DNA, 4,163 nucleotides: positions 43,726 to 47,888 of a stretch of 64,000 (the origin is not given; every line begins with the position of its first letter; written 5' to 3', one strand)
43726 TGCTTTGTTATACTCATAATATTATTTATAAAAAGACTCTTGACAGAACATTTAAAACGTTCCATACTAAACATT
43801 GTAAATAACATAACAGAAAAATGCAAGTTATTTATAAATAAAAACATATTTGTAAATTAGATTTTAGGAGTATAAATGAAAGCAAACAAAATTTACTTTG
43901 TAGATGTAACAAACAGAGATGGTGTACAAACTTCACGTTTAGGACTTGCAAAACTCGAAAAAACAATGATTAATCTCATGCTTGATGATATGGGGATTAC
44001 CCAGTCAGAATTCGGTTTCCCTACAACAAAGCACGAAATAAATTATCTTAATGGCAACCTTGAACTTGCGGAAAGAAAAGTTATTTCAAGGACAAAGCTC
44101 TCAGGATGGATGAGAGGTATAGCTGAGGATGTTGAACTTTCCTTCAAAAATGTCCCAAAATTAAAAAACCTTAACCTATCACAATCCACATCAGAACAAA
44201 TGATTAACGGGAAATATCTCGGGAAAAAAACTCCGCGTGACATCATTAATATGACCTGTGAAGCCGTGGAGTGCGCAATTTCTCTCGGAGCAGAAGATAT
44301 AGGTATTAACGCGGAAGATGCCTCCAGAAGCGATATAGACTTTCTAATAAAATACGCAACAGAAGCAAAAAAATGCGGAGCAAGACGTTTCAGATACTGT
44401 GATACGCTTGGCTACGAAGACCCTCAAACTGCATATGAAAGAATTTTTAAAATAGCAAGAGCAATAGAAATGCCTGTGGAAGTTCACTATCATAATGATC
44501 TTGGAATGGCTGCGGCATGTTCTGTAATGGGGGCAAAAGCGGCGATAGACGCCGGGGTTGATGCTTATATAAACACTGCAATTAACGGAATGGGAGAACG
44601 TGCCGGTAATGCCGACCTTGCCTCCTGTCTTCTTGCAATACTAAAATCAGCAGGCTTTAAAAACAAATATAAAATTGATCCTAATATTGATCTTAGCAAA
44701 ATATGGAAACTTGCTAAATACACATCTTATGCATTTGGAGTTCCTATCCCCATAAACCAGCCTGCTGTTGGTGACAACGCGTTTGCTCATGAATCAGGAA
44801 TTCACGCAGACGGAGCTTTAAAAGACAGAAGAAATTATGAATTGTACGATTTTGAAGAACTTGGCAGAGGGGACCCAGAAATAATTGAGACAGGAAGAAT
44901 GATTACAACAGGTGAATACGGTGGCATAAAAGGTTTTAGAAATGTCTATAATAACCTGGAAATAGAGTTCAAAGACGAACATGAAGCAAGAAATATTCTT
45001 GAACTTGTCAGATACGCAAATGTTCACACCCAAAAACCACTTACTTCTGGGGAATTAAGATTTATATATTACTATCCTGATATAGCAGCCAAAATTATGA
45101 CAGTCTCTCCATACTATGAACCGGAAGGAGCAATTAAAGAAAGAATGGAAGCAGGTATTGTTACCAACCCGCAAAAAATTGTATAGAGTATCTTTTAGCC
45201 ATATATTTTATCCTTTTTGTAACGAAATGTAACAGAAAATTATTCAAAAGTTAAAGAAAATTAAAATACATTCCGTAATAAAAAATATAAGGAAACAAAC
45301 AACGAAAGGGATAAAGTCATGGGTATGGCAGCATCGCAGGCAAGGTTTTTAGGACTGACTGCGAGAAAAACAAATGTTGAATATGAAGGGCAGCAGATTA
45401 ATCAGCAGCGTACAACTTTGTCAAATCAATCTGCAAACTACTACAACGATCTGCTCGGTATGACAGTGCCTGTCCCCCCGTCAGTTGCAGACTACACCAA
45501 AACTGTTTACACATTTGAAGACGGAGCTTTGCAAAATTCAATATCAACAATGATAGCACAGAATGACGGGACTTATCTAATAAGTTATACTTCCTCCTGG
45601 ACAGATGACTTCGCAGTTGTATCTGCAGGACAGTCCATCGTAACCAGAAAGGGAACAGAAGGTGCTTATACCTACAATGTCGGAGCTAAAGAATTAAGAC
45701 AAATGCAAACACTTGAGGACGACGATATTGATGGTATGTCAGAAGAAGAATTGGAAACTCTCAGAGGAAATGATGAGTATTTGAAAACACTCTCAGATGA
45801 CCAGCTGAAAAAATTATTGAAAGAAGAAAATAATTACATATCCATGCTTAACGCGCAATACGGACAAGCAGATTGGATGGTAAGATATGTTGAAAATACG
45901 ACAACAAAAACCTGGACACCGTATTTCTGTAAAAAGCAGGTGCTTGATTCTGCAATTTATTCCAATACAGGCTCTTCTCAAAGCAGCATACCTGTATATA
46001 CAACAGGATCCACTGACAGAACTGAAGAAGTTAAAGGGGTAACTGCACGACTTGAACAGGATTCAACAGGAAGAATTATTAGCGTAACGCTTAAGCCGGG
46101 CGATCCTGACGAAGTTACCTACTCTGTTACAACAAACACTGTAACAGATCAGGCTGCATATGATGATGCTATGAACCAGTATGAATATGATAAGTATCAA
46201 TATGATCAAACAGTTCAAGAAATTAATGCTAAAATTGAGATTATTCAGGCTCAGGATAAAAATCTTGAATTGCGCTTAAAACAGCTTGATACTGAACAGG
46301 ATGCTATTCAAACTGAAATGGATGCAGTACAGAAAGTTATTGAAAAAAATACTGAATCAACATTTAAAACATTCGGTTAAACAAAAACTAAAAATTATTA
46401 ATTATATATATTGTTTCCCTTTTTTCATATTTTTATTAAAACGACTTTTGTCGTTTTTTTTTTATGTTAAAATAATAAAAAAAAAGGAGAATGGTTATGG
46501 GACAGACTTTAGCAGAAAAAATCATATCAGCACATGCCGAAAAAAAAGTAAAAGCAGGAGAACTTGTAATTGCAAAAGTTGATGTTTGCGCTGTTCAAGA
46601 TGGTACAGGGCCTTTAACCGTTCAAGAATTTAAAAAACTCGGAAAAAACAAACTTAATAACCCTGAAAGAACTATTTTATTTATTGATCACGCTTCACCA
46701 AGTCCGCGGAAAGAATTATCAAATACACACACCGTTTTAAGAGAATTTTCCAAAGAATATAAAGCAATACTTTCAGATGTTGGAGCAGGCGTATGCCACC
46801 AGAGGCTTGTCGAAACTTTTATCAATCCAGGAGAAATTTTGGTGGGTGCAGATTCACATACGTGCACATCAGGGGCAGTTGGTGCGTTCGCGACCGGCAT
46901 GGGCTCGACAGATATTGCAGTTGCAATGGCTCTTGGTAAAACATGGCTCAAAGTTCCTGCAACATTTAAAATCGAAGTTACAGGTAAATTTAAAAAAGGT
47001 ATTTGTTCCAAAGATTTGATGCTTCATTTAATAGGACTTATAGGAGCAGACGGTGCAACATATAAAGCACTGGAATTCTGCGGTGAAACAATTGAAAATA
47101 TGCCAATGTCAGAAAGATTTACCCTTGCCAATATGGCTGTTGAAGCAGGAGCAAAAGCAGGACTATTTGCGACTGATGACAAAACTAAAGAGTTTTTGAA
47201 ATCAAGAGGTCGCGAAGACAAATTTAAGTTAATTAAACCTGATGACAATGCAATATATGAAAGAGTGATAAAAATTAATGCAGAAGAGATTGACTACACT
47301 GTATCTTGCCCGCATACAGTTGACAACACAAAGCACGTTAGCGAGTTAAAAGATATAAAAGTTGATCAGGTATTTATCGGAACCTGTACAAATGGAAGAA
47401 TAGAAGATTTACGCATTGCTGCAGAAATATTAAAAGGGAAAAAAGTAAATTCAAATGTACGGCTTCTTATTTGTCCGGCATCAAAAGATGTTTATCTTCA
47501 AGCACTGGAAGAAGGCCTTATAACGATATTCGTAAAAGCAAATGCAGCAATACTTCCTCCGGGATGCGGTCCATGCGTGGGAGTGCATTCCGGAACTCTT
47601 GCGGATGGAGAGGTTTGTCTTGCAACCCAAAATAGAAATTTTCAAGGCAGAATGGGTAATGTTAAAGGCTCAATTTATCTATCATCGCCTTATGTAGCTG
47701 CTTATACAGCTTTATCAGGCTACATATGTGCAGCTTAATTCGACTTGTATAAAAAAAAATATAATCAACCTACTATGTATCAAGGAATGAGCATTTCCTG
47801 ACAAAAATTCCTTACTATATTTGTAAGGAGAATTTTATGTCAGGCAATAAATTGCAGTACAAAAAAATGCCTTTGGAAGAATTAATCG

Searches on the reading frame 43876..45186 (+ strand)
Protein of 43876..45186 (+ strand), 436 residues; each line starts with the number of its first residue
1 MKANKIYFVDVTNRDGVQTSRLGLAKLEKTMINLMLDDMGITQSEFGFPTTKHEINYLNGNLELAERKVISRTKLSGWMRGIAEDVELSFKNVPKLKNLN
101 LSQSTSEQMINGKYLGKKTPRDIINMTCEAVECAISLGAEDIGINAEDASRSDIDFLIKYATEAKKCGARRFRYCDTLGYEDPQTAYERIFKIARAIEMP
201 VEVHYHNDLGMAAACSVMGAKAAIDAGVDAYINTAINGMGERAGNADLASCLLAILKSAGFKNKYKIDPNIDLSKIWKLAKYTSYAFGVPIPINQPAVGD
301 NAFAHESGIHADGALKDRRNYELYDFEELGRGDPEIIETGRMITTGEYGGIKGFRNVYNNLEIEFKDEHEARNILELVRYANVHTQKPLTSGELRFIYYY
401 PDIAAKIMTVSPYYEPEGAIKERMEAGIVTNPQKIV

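Call 7: search_protein_families(library=pfam, proteins=[window:43876-45186:+], max_evalue=0.01)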
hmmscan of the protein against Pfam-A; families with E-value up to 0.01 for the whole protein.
window:43876-45186:+ (436 aa): 2 families
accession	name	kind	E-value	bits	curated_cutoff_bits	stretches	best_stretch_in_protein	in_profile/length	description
PF00682.25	HMGL-like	-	6.3e-44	150.8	29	1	5-281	1-258/260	HMGL-like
PF22617.1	HCS_D2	-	2.6e-10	41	27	1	298-372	2-69/82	Homocitrate synthase post-HMGL domain-like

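Call 24: search_protein_families(library=ncbifam, proteins=[window:43876-45186:+], max_evalue=0.001)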
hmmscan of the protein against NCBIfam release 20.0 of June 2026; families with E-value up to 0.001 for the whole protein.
window:43876-45186:+ (436 aa): 26 families (the best 25 are shown)
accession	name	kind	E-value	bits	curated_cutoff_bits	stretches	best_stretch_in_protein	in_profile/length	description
TIGR02660.1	nifV_homocitr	equivalog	4.3e-76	256.6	462.9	1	6-397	2-364/365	homocitrate synthase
NF002085.0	PRK00915.1-2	subfamily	9.9e-64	215.9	517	1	3-382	11-361/504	2-isopropylmalate synthase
TIGR02090.1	LEU1_arch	subfamily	3.7e-57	194.1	484.75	1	6-378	1-344/363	isopropylmalate/citramalate/homocitrate synthases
NF002086.0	PRK00915.1-3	equivalog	5.2e-57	193.5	532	1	2-369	3-354/516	2-isopropylmalate synthase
NF002087.0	PRK00915.1-4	equivalog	1.8e-52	178.5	729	1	2-375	3-360/516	2-isopropylmalate synthase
NF002088.0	PRK00915.1-5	equivalog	1.9e-52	178.5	697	1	4-372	2-354/514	2-isopropylmalate synthase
TIGR00973.1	leuA_bact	equivalog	5.7e-52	176.8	598.7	1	5-337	1-324/494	2-isopropylmalate synthase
TIGR02146.1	LysS_fung_arch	equivalog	6.4e-48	163.7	413.55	1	9-369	2-334/344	homocitrate synthase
NF002084.0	PRK00915.1-1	equivalog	9.3e-48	163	748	1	3-333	2-323/523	2-isopropylmalate synthase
NF041069.1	IPMS_Sufob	equivalog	4.6e-46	157.8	600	1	8-380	3-348/371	isopropylmalate synthase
NF042434.1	IPMS_Lepto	equivalog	2.3e-32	112.4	500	1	2-338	2-333/374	2-isopropylmalate synthase LeuA2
TIGR00977.1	citramal_synth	equivalog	1.4e-30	106.1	450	1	5-376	1-360/526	citramalate synthase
NF042433.1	CitmalDyn_Leptosp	equivalog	6e-24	84.5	950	1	4-317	6-309/514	(R)-citramalate synthase CimA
NF006049.0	PRK08195.1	subfamily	1.1e-13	51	229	1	3-280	5-263/344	4-hyroxy-2-oxovalerate/4-hydroxy-2-oxopentanoic acid aldolase,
NF002991.1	PRK03739.1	subfamily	5.5e-13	48.5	455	1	199-314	235-338/550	2-isopropylmalate synthase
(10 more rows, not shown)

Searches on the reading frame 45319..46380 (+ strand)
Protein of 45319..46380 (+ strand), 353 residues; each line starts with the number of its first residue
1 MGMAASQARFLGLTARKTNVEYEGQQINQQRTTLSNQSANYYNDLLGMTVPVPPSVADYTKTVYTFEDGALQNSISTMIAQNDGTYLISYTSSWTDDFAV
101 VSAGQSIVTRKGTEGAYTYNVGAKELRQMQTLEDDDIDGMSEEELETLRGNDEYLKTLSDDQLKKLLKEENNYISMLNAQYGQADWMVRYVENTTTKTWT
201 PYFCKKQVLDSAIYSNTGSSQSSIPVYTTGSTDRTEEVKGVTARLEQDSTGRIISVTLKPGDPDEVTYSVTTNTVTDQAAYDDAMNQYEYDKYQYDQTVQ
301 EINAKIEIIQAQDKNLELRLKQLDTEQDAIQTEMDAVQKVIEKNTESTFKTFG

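Call 7: search_protein_families(library=pfam, proteins=[window:45319-46380:+], max_evalue=0.01)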
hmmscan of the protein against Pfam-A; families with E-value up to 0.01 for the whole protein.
window:45319-46380:+ (353 aa): 0 families

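Call 12: find_homologous_proteins(query=window:45319-46380:+)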
Query window:45319-46380:+ (353 aa): 5875 proteins with E <= 0.001 among 7859 candidates; the best 120 are listed.
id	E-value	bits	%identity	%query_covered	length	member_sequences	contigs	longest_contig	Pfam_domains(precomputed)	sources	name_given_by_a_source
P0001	1.3e-224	762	100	100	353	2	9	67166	-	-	-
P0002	8.4e-194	661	87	100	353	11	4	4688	-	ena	-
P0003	1.8e-193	660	86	100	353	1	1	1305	-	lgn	-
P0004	3.9e-193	659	86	100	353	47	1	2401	-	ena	-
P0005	1.8e-192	657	86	100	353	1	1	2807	-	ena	-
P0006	4.4e-192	655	86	100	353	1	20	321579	-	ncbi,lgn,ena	-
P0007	1.9e-190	650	84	100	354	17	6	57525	-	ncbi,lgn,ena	ncbi:MAG: hypothetical protein ACLSA2_03905 [Candidatus Gastranaerophilaceae bacterium]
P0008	2.1e-189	647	84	100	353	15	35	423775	-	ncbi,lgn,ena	-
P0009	3.2e-188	643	83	100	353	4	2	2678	-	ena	-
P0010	1.3e-187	641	84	100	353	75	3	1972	-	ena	-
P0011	4.3e-187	639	83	100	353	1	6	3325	-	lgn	-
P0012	3.4e-186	636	82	100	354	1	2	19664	-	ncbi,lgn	-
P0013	5.3e-186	635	82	100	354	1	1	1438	-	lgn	-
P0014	5.7e-186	635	83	100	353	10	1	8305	-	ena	-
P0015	1.9e-185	634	82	100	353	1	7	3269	-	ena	-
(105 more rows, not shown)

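Call 14: find_related_loci(query=window:45319-46380:+, collection=genome_contigs, flank=3000)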
Query window:45319-46380:+ (353 aa) in genome_contigs; peptide patterns used: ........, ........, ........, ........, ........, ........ (x = any residue, [..] = any of these).
598 stretches matched a pattern (row limit reached: there are more); 569 encode a relative of the query (tblastn E <= 1e-3); the best 80 are kept; 80 distinct loci.
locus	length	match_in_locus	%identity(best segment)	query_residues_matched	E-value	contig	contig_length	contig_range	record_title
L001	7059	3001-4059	87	1-353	0e+0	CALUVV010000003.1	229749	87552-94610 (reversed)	MAG: Candidatus Gastranaerophilales bacterium isolate BRZ_EH__bin71 genome assembly, contig: BRZ_EH__NODE_68_length_2297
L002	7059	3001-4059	87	1-353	0e+0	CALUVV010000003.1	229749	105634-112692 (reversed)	MAG: Candidatus Gastranaerophilales bacterium isolate BRZ_EH__bin71 genome assembly, contig: BRZ_EH__NODE_68_length_2297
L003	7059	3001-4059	86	1-353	0e+0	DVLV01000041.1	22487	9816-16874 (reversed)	MAG TPA_asm: Candidatus Stercorousia faecigallinarum isolate CHK154-323 CHK154__C96392_L22487_ERR2241939, whole genome s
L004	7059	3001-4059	86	1-353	0e+0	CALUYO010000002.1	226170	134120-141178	MAG: Candidatus Gastranaerophilales bacterium isolate BRZ_LG__bin75 genome assembly, contig: BRZ_LG__NODE_51_length_2261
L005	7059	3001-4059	86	1-353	0e+0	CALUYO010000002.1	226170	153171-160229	MAG: Candidatus Gastranaerophilales bacterium isolate BRZ_LG__bin75 genome assembly, contig: BRZ_LG__NODE_51_length_2261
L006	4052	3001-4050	84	1-350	0e+0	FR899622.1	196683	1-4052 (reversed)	Clostridium sp. CAG:768 genomic scaffold, scf21, whole genome shotgun sequence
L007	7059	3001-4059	83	1-353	0e+0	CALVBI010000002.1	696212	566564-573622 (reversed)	MAG: Candidatus Gastranaerophilales bacterium isolate BRZ_DM__bin106 genome assembly, contig: BRZ_DM__NODE_3_length_6962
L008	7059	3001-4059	83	1-353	0e+0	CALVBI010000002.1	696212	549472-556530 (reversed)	MAG: Candidatus Gastranaerophilales bacterium isolate BRZ_DM__bin106 genome assembly, contig: BRZ_DM__NODE_3_length_6962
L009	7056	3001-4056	79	1-353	0e+0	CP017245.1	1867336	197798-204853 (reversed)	Candidatus Melainabacteria bacterium MEL.A1 chromosome, complete genome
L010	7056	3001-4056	79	1-353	0e+0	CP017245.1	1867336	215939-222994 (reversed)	Candidatus Melainabacteria bacterium MEL.A1 chromosome, complete genome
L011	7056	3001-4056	77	1-353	0e+0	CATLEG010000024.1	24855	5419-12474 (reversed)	MAG TPA_asm: uncultured Candidatus Melainabacteria bacterium isolate MGG12149_1680015485 genome assembly, contig: ERR319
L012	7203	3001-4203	72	1-353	0e+0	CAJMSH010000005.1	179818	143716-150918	TPA_asm: uncultured bacterium isolate SRR5580372-bin.18 genome assembly, contig: NODE_24_length_179818_cov_5.855058, who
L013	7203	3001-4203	72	1-353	7e-179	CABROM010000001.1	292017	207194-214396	MAG TPA_asm: uncultured Clostridium sp. isolate MGYG-HGUT-01782 genome assembly, contig: GUT_GENOME109093_1, whole genom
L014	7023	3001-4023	77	1-353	8e-177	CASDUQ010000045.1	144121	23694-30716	uncultured bacterium isolate SI.A70.metabat-bins.5 genome assembly, contig: SI.A70.metabat-bins.5.fa_k141_358773, whole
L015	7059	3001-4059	83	1-353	0e+0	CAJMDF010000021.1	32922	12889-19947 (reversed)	MAG TPA_asm: uncultured Clostridium sp. isolate ERR321637-bin.26 genome assembly, contig: NODE_837_length_32922_cov_13.8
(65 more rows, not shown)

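Call 24: search_protein_families(library=ncbifam, proteins=[window:45319-46380:+], max_evalue=0.001)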
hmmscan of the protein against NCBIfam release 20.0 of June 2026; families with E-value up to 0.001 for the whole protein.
window:45319-46380:+ (353 aa): 0 families

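Call 39: predict_structure(alignment_id=A2)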
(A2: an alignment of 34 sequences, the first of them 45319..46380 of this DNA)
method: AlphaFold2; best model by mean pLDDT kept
length: 353 residues; sequences in the alignment: 34
mean_pLDDT: 84.3   pTM: 0.46
mean pLDDT of the five models: 84.3, 76.6, 76.4, 76.2, 74.6
residues with pLDDT >= 90: 34; 70-90: 305; 50-70: 10; < 50: 4
segments of 3 or more residues with pLDDT < 50: 351-353
pLDDT, mean of each block of 10 residues (from residue 1): 69 84 87 88 85 84 82 85 87 80 86 83 86 86 84 83 88 89 89 82 90 87 86 81 87 87 87 82 90 90 89 89 87 83 64 46
secondary structure, 60 per line:
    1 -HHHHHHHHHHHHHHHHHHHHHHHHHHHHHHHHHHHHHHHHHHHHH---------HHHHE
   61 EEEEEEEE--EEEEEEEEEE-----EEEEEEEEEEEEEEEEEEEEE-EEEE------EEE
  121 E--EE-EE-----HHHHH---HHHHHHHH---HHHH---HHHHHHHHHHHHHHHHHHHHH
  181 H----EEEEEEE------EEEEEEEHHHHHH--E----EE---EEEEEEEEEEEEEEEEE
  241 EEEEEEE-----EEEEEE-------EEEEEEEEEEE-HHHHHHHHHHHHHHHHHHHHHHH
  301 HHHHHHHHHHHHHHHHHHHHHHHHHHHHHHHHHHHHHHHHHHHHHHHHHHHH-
elements in order: H2-46 H56-59 E60-68 E71-80 E86-106 E108-111 E118-121 H134-138 H142-149 H153-156 H160-181 E186-192 E199-205 H206-211 E224-247 E253-258 E266-276 H278-352

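Call 44: fold_search(model_id=the predicted structure, library=pdb)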
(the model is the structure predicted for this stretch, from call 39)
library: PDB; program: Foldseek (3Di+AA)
matches with E <= 10: 181; with E <= 0.001: 0
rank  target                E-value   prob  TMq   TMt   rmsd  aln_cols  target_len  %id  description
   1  4nx9                  4.5e-02  0.18  0.12  0.16  30.9       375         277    8  Crystal structure of Pseudomonas aeruginosa flagellin FliC (released 2014-01-29)
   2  4zra_C                1.2e-01  0.09  0.10  0.16  26.1       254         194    9  CRYSTAL STRUCTURE OF MYCOBACTERIUM TUBERCULOSIS LPRG BINDING TO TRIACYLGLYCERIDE (released 2016-02-10)
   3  9atl_A                1.8e-01  0.09  0.14  0.13  29.5       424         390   10  Cryo-EM of Stenotrophomonas maltophilia flagellum (released 2024-11-13)
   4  6e0a_A                1.9e-01  0.08  0.11  0.14  39.5       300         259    8  Crystal Structure of Helicobacter pylori TlpA Chemoreceptor Ligand Binding Domain (released 2018-09-12)
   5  3mh9_A                2.3e-01  0.06  0.10  0.12  26.3       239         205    9  Crystal structure of LprG mutant V91W from Mycobacterium tuberculosis (released 2010-09-01)
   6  9gnz_A                2.5e-01  0.10  0.16  0.12  33.0       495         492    9  Salmonella cap-filament complex (released 2025-04-09)
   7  9gnz_B                2.5e-01  0.09  0.15  0.12  26.2       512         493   10  Salmonella cap-filament complex (released 2025-04-09)
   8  9n8h_A                3.0e-01  0.10  0.15  0.15  30.7       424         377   12  In situ sheathed flagellar filament of Vibrio cholerae resolved with helical reconstruction. (released 2025-09-24)
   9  3mha_B                3.0e-01  0.08  0.10  0.17  26.7       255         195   10  Crystal structure of LprG from Mycobacterium tuberculosis bound to PIM (released 2010-09-01)
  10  1ei5                  3.3e-01  0.06  0.09  0.06  27.7       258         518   12  CRYSTAL STRUCTURE OF A D-AMINOPEPTIDASE FROM OCHROBACTRUM ANTHROPI (released 2000-10-04)
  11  3mh8_B                3.5e-01  0.07  0.12  0.18  26.3       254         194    9  Crystal structure of LprG from Mycobacterium tuberculosis (released 2010-09-01)
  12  9gnz_G                3.5e-01  0.07  0.14  0.11  33.6       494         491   10  Salmonella cap-filament complex (released 2025-04-09)
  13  3mh9_C                3.5e-01  0.06  0.10  0.15  26.5       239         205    9  Crystal structure of LprG mutant V91W from Mycobacterium tuberculosis (released 2010-09-01)
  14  7fd2_A                5.1e-01  0.03  0.09  0.08  22.5       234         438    8  Cryo-EM structure of an alphavirus, Getah virus (released 2022-08-10)
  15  8qz9_L                5.3e-01  0.04  0.09  0.14  19.0       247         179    9  Human 20S proteasome assembly intermediate structure 4 (released 2024-02-21)
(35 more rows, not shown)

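Call 81: search_solved_structures(query=A2, max_evalue=10, show_alignments=2)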
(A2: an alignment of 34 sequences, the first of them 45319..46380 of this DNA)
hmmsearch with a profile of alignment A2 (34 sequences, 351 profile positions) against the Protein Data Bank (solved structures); distinct sequences matched with E-value up to 10: 4.
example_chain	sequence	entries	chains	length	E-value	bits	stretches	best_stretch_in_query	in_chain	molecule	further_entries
2qmu_B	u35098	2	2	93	0.44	12.8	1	204-268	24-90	Translation initiation factor 2 alpha subunit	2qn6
3qsy_B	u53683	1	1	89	0.61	12.3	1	204-268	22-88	Translation initiation factor 2 subunit alpha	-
1h88_C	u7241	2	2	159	1.3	11.3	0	165-193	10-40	MYB PROTO-ONCOGENE PROTEIN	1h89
8sjj_A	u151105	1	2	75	2.3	10.4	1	126-171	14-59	Septin-14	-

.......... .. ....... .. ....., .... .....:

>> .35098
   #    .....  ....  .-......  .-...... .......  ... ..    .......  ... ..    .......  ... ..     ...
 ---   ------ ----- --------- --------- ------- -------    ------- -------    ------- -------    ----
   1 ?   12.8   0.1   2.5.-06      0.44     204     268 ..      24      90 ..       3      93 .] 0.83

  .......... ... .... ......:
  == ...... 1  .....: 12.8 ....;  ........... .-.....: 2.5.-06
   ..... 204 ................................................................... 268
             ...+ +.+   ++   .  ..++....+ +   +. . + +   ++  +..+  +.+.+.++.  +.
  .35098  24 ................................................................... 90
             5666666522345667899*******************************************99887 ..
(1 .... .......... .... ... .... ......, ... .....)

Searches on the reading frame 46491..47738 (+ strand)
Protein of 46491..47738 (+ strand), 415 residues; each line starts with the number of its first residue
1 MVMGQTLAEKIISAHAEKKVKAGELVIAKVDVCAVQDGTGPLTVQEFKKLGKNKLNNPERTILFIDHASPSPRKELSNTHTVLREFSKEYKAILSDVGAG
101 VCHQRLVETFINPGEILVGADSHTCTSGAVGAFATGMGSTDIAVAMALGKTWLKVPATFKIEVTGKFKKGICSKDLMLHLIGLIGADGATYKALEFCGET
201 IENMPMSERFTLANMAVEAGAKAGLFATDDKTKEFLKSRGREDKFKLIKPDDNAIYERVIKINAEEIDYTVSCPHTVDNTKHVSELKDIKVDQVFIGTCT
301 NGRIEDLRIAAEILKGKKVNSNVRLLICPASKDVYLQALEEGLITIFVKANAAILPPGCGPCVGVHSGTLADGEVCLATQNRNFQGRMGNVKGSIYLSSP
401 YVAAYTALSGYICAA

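Call 24: search_protein_families(library=ncbifam, proteins=[window:46491-47738:+], max_evalue=0.001)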
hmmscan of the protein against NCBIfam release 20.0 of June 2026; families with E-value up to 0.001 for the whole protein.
window:46491-47738:+ (415 aa): 19 families
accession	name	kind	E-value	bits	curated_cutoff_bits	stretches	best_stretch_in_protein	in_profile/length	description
NF001614.1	PRK00402.1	subfamily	3.7e-175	582.5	385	1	5-413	1-412/415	aconitase/3-isopropylmalate dehydratase large subunit family protein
TIGR01343.1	hacA_fam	subfamily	1.9e-169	563.6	385.7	1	6-413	1-409/412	homoaconitate hydratase family protein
TIGR02086.1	IPMI_arch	subfamily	9.7e-169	561.4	410.15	1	5-413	1-407/411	3-isopropylmalate dehydratase/homoaconitate hydratase family large subunit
NF040615.1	HacA_Meth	equivalog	6.8e-147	489.5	550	1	6-413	2-416/419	homoaconitase large subunit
TIGR02083.1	LEU2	equivalog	2.9e-144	481.1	610.65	1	6-414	2-415/419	3-isopropylmalate dehydratase large subunit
NF005558.0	PRK07229.1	equivalog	3.5e-114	382.7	612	1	3-413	1-410/647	aconitate hydratase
NF009116.0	PRK12466.1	subfamily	3.4e-91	306.2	531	2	2-281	2-301/472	3-isopropylmalate dehydratase large subunit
TIGR01342.1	acon_putative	hypoth_equivalog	2.9e-90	303.3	719.15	1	6-412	1-406/655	putative aconitate hydratase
NF004016.0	PRK05478.1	subfamily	3.3e-87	293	510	2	3-273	2-291/468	3-isopropylmalate dehydratase large subunit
TIGR00170.1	leuC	equivalog_domain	1.1e-79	268.2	560.25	2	3-272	1-289/466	3-isopropylmalate dehydratase large subunit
TIGR00139.1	h_aconitase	equivalog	5e-71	240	529.9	1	4-413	1-452/709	homoaconitase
NF006690.0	PRK09238.1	equivalog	6.7e-60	203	782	2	245-412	646-811/852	bifunctional aconitate hydratase 2/2-methylisocitrate dehydratase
TIGR01340.1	aconitase_mito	equivalog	2.6e-48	164.9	825.35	1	30-410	56-470/745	aconitate hydratase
TIGR00117.1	acnB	equivalog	1.7e-42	145.2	1287.2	2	244-413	644-810/844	bifunctional aconitate hydratase 2/2-methylisocitrate dehydratase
NF008503.0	PRK11413.1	equivalog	2.3e-40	138.3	641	2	86-287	114-315/753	hydratase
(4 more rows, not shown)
